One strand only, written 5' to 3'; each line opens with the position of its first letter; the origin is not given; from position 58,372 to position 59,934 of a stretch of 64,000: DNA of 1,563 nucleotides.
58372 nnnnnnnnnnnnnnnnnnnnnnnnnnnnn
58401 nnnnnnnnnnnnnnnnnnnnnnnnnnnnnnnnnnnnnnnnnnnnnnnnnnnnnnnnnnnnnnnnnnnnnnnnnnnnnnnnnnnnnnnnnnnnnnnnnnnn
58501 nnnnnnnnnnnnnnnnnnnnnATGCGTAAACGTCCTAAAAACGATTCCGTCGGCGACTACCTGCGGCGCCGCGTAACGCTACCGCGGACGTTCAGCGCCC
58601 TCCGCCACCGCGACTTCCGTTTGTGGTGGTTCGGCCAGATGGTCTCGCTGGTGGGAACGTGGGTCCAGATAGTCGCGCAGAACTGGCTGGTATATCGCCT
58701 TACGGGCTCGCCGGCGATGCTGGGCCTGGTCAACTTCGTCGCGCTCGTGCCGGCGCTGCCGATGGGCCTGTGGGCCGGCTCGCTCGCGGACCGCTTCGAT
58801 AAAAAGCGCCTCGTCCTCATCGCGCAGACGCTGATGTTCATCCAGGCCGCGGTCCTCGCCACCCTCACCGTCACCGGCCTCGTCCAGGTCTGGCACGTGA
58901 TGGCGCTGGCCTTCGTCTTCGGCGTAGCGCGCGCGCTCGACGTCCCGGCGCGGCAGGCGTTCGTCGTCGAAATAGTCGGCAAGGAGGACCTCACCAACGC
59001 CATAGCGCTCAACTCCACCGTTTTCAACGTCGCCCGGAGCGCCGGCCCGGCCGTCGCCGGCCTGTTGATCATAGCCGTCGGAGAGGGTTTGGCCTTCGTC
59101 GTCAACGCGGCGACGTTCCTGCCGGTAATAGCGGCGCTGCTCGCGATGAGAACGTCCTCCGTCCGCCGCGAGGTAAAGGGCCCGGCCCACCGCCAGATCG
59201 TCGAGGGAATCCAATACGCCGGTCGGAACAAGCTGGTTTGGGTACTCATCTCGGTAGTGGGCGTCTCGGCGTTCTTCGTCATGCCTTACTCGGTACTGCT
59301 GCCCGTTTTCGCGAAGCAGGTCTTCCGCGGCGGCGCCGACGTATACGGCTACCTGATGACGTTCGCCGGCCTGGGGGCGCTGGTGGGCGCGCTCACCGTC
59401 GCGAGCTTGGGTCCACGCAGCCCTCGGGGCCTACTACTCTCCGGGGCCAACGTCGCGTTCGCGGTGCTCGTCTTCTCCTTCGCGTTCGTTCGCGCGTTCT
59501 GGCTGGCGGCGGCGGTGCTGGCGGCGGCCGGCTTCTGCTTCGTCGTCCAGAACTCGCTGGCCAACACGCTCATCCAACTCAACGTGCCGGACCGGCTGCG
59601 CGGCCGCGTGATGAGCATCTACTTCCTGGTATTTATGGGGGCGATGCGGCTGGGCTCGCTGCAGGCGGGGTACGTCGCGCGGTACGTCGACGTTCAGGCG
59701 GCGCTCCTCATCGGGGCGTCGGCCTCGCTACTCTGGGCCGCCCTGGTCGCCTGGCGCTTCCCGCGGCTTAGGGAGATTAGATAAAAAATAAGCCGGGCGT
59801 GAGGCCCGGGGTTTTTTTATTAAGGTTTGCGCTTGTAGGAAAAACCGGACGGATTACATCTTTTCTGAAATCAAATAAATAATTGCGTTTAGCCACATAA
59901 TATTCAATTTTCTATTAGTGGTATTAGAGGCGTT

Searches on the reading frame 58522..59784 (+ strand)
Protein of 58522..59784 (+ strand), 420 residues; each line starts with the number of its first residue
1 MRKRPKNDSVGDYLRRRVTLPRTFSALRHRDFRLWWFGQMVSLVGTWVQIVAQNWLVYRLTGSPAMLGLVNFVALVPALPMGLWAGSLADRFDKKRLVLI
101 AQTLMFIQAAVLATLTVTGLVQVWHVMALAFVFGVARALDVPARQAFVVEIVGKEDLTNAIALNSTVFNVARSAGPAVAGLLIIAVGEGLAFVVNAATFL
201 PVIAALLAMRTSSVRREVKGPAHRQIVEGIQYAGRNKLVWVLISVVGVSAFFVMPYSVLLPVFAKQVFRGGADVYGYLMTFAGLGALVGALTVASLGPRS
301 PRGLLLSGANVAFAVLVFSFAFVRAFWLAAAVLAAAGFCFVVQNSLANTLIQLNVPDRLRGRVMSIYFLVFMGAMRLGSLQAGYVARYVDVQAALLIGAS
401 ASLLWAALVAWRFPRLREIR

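Call 38: find_related_loci(query=window:58522-59784:+, collection=metagenome_contigs, flank=8000)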
Query window:58522-59784:+ (420 aa) in metagenome_contigs; peptide patterns used: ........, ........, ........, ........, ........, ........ (x = any residue, [..] = any of these).
187 stretches matched a pattern; 60 encode a relative of the query (tblastn E <= 1e-3); 59 distinct loci.
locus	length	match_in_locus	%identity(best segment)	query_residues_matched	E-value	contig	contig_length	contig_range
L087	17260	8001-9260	92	1-420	0e+0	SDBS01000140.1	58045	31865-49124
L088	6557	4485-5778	91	6-420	0e+0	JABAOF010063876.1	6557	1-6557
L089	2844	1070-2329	78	1-420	0e+0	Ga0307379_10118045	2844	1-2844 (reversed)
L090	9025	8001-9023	90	6-346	0e+0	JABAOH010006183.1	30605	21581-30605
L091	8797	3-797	99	156-420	3e-164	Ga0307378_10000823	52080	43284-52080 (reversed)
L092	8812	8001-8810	90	6-275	1e-161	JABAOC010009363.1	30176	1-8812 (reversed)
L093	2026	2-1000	65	88-420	2e-138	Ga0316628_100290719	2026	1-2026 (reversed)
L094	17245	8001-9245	69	6-420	0e+0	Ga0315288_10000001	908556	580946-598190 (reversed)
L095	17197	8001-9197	50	23-420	1e-103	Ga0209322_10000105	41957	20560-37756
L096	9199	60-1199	50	1-371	3e-102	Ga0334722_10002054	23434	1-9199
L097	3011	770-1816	51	20-367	2e-103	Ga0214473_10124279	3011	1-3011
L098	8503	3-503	100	254-420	3e-100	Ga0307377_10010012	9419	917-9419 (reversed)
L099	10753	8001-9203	45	20-419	8e-96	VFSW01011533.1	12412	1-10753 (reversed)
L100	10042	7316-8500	45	24-417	1e-95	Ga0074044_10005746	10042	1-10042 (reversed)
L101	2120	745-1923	44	26-417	5e-100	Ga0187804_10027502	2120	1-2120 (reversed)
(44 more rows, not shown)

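Call 47: search_protein_families(library=pfam, proteins=[L087:9300-11051:-, L091:846-1535:-], max_evalue=0.01)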
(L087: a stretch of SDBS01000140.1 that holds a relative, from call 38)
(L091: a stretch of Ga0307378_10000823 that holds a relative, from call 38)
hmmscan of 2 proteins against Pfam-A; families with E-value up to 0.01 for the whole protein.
L087:9300-11051:- (583 aa): 2 families
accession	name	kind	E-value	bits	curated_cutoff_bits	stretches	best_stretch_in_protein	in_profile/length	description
PF03235.19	GmrSD_N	-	1.4e-36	126.9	33.2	1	15-243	4-198/199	GmrSD restriction endonuclease, N-terminal domain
PF07510.16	GmrSD_C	-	8.5e-22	78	23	1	430-574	2-137/138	GmrSD restriction endonucleases, C-terminal domain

L091:846-1535:- (229 aa): 0 families

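Call 69: search_protein_families(library=padloc, proteins=[L091:846-1535:-, L087:9300-11051:-], max_evalue=0.001)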
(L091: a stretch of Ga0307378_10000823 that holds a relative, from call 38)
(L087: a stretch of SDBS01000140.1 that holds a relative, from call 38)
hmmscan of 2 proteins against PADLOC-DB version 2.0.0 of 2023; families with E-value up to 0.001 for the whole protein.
L091:846-1535:- (229 aa): 0 families

L087:9300-11051:- (583 aa): 30 families (the best 25 are shown)
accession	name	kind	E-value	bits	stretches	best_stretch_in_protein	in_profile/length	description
PDLC04157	HEC-06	-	2.9e-95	318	1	10-581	12-556/558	-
PDLC04155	HEC-06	-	1e-94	316.1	1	1-581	1-559/562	-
PDLC04154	HEC-06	-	9.6e-94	313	1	4-580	6-564/569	-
PDLC02700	Orf5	-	6.9e-78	260.7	1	14-580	5-555/555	Orf5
PDLC02687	Orf5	-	1.5e-77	259.6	1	7-552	3-534/543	Orf5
PDLC02693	Orf5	-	6e-74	248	1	20-580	6-542/543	Orf5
PDLC02691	Orf5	-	2.8e-66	222.3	1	5-580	3-579/579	Orf5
PDLC02695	Orf5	-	3e-51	172.5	1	5-579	3-600/601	Orf5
PDLC04156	HEC-06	-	7.8e-41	138.3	1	8-553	7-537/562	-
PDLC02701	Orf5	-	2.9e-39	133.1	1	6-579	4-593/596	Orf5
PDLC02692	Orf5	-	3.5e-39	133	1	20-580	5-556/558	Orf5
PDLC02686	Orf5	-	8e-38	128.3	1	9-580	7-566/566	Orf5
PDLC02690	Orf5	-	1.2e-27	95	1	15-580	3-529/531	Orf5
PDLC02699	Orf5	-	3e-26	90.3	1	24-550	2-519/530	Orf5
PDLC02698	Orf5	-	8.3e-25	85.5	1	8-575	6-566/573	Orf5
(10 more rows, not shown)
